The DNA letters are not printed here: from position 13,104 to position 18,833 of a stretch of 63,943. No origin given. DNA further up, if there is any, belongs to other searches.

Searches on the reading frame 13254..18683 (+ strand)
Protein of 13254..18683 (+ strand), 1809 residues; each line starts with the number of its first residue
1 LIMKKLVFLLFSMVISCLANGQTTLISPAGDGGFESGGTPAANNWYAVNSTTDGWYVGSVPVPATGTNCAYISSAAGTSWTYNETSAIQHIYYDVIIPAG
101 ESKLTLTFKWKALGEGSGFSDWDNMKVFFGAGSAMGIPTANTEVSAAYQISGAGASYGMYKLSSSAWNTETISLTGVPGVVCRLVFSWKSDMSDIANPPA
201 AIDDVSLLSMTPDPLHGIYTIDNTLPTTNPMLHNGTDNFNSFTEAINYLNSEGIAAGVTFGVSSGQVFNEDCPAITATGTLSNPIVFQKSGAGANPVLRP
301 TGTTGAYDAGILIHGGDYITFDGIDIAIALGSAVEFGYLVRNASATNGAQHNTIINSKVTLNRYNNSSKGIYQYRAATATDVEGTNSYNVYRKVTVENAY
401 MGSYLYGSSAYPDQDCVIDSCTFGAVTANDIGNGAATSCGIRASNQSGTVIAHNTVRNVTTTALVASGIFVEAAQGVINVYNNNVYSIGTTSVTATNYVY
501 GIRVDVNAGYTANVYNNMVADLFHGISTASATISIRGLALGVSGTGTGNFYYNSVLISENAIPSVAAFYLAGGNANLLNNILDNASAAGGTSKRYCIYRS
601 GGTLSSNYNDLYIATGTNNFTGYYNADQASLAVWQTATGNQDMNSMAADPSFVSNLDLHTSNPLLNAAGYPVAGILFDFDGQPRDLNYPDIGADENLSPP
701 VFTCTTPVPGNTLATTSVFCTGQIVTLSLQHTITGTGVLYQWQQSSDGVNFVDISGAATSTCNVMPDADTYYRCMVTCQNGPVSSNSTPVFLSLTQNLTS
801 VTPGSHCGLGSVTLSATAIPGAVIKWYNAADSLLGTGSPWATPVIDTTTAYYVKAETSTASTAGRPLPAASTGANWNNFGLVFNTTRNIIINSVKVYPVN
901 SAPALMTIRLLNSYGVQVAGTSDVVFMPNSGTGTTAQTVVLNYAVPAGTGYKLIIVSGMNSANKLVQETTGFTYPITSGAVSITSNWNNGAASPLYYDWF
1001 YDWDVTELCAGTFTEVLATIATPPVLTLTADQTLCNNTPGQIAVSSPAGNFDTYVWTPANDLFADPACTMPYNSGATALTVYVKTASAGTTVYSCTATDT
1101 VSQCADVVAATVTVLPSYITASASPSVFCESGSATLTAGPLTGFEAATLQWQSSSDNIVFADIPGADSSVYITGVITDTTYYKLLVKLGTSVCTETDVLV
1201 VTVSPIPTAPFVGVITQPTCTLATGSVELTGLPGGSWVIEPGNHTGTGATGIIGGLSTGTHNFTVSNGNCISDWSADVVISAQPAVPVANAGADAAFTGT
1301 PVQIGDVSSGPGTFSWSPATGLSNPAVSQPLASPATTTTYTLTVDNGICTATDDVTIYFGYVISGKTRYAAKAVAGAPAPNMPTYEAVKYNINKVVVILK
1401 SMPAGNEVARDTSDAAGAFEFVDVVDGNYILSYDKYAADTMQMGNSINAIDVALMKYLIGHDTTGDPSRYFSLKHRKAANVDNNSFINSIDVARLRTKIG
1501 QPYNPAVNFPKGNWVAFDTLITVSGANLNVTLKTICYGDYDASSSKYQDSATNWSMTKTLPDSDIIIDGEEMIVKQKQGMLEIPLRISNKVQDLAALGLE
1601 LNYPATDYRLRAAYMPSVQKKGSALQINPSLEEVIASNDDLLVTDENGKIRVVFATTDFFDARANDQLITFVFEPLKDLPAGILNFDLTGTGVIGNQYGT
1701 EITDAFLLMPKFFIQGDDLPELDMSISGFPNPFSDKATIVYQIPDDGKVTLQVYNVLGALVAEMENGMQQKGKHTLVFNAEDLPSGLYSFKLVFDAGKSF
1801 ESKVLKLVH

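Call 6: search_protein_families(library=pfam, proteins=[window:13254-18683:+], max_evalue=0.001)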
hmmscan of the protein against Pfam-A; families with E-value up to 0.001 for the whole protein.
window:13254-18683:+ (1809 aa): 2 families
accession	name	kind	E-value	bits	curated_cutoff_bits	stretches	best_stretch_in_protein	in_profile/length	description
PF18962.6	Por_Secre_tail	-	6.3e-09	36.4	27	1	1729-1803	2-72/75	Secretion system C-terminal sorting domain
PF13860.13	FlgD_ig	-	3e-05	24.3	27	0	1747-1793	23-74/79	FlgD Ig-like domain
